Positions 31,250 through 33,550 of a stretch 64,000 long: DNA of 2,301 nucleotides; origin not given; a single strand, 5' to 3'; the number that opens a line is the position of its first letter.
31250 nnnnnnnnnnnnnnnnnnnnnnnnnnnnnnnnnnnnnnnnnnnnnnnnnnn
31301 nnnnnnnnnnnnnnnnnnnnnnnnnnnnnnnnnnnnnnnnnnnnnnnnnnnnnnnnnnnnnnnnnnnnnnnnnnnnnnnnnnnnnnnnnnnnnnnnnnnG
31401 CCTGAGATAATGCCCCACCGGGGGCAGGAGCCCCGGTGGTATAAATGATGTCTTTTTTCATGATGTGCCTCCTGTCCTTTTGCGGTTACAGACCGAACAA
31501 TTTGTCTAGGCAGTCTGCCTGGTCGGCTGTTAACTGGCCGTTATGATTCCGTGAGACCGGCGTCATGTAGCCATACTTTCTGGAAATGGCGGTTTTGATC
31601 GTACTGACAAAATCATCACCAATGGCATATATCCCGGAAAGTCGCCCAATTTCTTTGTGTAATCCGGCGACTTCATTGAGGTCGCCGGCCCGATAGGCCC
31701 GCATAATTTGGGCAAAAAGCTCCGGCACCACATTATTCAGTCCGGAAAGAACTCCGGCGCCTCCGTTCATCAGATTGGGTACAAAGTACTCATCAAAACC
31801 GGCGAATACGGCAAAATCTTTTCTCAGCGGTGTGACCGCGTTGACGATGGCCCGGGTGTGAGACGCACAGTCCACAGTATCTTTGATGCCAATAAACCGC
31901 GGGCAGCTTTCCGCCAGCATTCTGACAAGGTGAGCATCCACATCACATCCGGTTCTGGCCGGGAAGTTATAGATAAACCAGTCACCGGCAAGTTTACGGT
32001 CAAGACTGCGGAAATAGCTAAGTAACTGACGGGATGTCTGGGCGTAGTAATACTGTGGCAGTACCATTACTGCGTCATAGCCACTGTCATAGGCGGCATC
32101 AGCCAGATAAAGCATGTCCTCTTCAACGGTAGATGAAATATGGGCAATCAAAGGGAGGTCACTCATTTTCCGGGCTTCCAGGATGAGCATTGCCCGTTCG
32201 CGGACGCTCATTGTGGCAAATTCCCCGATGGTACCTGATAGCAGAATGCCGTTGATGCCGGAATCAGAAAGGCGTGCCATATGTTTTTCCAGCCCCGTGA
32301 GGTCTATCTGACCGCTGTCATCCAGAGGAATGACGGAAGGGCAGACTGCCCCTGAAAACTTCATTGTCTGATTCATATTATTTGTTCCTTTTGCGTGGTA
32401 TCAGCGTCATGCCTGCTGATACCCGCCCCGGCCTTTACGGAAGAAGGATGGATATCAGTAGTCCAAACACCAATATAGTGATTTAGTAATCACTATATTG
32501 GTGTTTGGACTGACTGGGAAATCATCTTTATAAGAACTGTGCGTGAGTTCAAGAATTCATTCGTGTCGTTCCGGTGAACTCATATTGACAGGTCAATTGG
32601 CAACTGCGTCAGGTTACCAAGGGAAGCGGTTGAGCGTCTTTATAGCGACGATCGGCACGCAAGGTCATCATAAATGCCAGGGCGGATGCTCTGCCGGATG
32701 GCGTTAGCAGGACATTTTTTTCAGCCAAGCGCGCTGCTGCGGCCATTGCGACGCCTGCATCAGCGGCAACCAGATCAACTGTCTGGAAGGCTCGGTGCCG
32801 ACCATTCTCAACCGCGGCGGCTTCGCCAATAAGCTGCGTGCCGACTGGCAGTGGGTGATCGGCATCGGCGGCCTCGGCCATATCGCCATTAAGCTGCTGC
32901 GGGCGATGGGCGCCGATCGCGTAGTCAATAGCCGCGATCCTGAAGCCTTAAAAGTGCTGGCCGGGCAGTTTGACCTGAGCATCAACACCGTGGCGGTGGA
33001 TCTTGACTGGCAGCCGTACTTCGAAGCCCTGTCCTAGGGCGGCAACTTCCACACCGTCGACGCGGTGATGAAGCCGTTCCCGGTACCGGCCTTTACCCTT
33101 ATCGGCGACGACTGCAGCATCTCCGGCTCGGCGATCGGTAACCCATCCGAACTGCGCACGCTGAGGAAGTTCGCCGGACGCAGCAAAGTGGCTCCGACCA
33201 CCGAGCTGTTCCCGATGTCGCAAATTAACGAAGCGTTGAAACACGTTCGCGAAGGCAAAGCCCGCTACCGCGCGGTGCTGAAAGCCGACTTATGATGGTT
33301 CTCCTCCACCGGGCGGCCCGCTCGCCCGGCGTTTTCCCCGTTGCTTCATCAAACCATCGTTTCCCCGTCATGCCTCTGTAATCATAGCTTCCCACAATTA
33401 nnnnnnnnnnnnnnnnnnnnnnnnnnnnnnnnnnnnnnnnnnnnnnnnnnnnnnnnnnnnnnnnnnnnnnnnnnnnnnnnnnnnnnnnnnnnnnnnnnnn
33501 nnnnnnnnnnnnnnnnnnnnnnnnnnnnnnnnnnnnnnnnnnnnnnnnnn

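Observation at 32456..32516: Perfect 23-bp-arm palindrome upstream of the DapA-family gene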

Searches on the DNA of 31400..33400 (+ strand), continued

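Call 54: search_dna_similar(query=L097:1001-1090:+, collection=ecoli_genomes, mode=near, max_rows=60, rows=spread)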
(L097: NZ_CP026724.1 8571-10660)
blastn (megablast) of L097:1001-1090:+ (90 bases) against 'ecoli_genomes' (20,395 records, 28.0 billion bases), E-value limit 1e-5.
Records with a match: 190; places in all: 193; records where one place covers at least 80% of the query: 190.
Genomes with a match: 190 of 5426; with a place that covers at least 80% of the query: 190. Places per genome that has any: lowest 1, median 1, highest 2. On chromosomes: 2 places; on plasmids: 191.
Best place of each record, by identity: >=99% 162; 95-99% 27; 90-95% 1.
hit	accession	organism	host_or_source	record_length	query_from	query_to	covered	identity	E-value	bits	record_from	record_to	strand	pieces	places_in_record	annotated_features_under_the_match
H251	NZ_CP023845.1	Escherichia coli strain 4/1-1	Homo sapiens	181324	1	90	100%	100.0%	7e-39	167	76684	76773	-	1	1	none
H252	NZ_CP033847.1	Escherichia coli strain FDAARGOS_497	Homo sapiens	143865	1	90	100%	100.0%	7e-39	167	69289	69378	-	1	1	none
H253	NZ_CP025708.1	Escherichia coli strain YDC107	Homo sapiens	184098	1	90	100%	100.0%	7e-39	167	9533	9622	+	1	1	none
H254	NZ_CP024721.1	Escherichia coli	Bos mutus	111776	1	90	100%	100.0%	7e-39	167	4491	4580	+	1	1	none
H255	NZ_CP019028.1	Escherichia coli strain Ecol_881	Homo sapiens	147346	1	90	100%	100.0%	7e-39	167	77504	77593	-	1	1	none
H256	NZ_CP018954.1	Escherichia coli strain Ecol_316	Homo sapiens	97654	1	90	100%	100.0%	7e-39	167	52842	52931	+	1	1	none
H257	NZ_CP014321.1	Escherichia coli JJ1887 strain JJ1887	Homo sapiens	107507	1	90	100%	100.0%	7e-39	167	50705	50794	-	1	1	none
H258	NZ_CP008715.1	Escherichia coli strain ST648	Homo sapiens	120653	1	90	100%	100.0%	7e-39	167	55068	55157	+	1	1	none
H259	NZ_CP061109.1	Escherichia coli strain 1EC187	Homo sapiens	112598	1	90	100%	100.0%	7e-39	167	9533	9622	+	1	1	none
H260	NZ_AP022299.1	Escherichia coli strain BEC1-S17-ESBL-09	-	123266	1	90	100%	100.0%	7e-39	167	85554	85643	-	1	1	none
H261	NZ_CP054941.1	Escherichia coli strain MS6192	Homo sapiens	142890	1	90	100%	100.0%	7e-39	167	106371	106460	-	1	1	none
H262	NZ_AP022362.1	Escherichia coli strain E302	Homo sapiens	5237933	1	90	100%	100.0%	7e-39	167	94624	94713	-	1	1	none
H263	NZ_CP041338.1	Escherichia coli strain CCUG 73778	Homo sapiens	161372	1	90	100%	100.0%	7e-39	167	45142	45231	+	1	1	none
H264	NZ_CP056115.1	Escherichia coli strain Ec394-330266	Homo sapiens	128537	1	90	100%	100.0%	7e-39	167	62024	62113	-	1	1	none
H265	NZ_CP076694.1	Escherichia coli strain S103EC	Homo sapiens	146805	1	90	100%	100.0%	7e-39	167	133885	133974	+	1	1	none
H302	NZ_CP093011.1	Escherichia coli strain 131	Homo sapiens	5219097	1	90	100%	98.9%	3e-37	161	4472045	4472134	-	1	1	none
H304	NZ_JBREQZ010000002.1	Escherichia coli strain 200164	Homo sapiens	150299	1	90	100%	98.9%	3e-37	161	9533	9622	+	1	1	none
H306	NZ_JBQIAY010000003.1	Escherichia coli strain 54214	Homo sapiens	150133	1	90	100%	98.9%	3e-37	161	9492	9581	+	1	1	none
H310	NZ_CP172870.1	Escherichia coli strain 35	Bos taurus taurus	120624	1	90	100%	94.4%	2e-30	139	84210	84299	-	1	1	none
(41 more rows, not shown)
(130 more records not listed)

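Call 55: search_rna_families(source=window, start=32200, end=32800, threshold=evalue, max_evalue=1)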
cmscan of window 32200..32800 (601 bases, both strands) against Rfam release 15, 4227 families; matches with E-value up to 1: 13.
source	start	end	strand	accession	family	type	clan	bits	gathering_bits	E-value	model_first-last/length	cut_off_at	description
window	32460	32513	+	RF03589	mir-5583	Gene; miRNA;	-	35.6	80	0.00026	1-59/59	no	mir-5583 microRNA precursor family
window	32454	32518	+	RF00251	mir-219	Gene; miRNA;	-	33.5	54.5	1.2e-05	1-79/79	no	mir-219 microRNA precursor family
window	32454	32518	-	RF00251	mir-219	Gene; miRNA;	-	32.9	54.5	1.7e-05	1-79/79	no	mir-219 microRNA precursor family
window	32441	32532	+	RF04056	mir-982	Gene; miRNA;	-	31.7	70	0.00072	1-89/89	no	mir-982 microRNA precursor family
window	32463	32506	-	RF03589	mir-5583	Gene; miRNA;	-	31.6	80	0.0022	1-59/59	no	mir-5583 microRNA precursor family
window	32462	32511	+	RF03523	mir-4703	Gene; miRNA;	-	31.2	88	0.00018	1-61/61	no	mir-4703 microRNA precursor family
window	32445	32528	+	RF03404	mir-1298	Gene; miRNA;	-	21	70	0.15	1-104/104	no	mir-1298 microRNA precursor family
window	32463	32508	+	RF03436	mir-759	Gene; miRNA;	-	20.9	100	0.44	1-89/89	no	mir-759 microRNA precursor family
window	32441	32532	-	RF03483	MIR319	Gene; miRNA;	-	19.9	54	0.17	1-92/92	no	MIR319 microRNA precursor family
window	32460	32511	+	RF01029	mir-649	Gene; miRNA;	-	19.4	100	0.58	1-93/93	no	mir-649 microRNA precursor family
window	32453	32521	+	RF00682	mir-144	Gene; miRNA;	-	19.1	60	0.12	1-78/78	no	mir-144 microRNA precursor family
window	32461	32512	+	RF04293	mir-889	Gene; miRNA;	CL00149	18.7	95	0.75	1-79/79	no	mir-889 microRNA precursor family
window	32441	32532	+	RF03483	MIR319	Gene; miRNA;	-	17.7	54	0.71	1-92/92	no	MIR319 microRNA precursor family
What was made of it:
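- On Known structured RNA family (Rfam 15): Only miRNA-precursor models match at 18-36 bits, against thresholds of 54-100 (call 55).
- There is no Rfam family above threshold, only miRNA-like hairpin noise (call 55).
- Tried and rejected: Rfam gave only hairpin noise (call 55).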

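Call 57: get_annotated_region(hit=H310, flank=200)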
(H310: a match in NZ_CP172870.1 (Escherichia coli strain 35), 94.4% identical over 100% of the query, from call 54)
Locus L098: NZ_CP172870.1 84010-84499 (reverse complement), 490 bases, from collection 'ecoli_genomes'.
description: Escherichia coli strain 35 plasmid unnamed3, complete sequence
organism: Escherichia coli strain 35 (NCBI taxid 562)
replicon: plasmid unnamed3; assembly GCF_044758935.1
host: Bos taurus taurus; source: -; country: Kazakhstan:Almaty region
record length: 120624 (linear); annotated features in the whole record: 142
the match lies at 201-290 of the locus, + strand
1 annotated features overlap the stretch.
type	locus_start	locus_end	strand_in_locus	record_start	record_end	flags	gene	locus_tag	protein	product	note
CDS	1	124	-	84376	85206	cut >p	-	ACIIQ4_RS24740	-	dihydrodipicolinate synthase family protein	incomplete; partial in the middle of a contig; missing C-terminus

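Call 58: get_annotated_region(hit=H304, flank=200)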
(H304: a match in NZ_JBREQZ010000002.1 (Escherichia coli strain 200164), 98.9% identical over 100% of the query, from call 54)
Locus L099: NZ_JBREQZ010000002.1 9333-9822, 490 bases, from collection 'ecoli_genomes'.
description: Escherichia coli strain 200164 plasmid pE200164_150, whole genome shotgun sequence
organism: Escherichia coli strain 200164 (NCBI taxid 562)
replicon: plasmid pE200164_150; assembly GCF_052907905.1
host: Homo sapiens; source: stool; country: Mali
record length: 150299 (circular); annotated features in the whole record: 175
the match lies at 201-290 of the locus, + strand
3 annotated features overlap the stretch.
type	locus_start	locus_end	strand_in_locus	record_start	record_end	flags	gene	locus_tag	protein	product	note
CDS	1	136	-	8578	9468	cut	-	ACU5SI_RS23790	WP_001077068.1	dihydrodipicolinate synthase family protein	-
CDS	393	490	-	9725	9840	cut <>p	-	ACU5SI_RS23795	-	hypothetical protein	frameshifted; incomplete; partial in the middle of a contig; missing N-terminus and C-terminus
CDS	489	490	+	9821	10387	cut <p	-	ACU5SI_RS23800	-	zinc-binding dehydrogenase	internal stop; incomplete; partial in the middle of a contig; missing N-terminus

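Call 59: get_annotated_region(hit=H306, flank=200)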
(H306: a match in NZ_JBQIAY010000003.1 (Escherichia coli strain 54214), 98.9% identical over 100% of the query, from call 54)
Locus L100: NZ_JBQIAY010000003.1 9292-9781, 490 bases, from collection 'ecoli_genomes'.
description: Escherichia coli strain 54214 plasmid p54214_2, whole genome shotgun sequence
organism: Escherichia coli strain 54214 (NCBI taxid 562)
replicon: plasmid p54214_2; assembly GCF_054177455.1
host: Homo sapiens; source: urine; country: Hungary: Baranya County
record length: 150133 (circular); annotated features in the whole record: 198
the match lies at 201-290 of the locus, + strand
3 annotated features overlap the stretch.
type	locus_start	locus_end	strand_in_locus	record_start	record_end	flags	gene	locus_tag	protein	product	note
CDS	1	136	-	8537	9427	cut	-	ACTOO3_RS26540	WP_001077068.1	dihydrodipicolinate synthase family protein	-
CDS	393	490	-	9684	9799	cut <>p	-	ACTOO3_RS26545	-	hypothetical protein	frameshifted; incomplete; partial in the middle of a contig; missing N-terminus and C-terminus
CDS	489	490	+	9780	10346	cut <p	-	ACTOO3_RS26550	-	zinc-binding dehydrogenase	internal stop; incomplete; partial in the middle of a contig; missing N-terminus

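Call 60: get_annotated_region(hit=H302, flank=200)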
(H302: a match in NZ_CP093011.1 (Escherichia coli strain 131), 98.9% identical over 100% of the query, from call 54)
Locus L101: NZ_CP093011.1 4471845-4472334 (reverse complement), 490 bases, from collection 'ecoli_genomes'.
description: Escherichia coli strain 131 chromosome, complete genome
organism: Escherichia coli strain 131 (NCBI taxid 562)
replicon: chromosome; assembly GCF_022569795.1
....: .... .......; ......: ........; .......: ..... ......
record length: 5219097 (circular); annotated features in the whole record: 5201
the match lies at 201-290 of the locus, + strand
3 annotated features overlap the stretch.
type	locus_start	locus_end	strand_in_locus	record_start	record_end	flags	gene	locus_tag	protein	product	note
CDS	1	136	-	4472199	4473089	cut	-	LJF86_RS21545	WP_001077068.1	dihydrodipicolinate synthase family protein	-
CDS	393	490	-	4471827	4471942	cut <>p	-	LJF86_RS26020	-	hypothetical protein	frameshifted; incomplete; partial in the middle of a contig; missing N-terminus and C-terminus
CDS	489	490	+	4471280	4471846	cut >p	-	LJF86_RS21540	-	zinc-binding dehydrogenase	internal stop; incomplete; partial in the middle of a contig; missing N-terminus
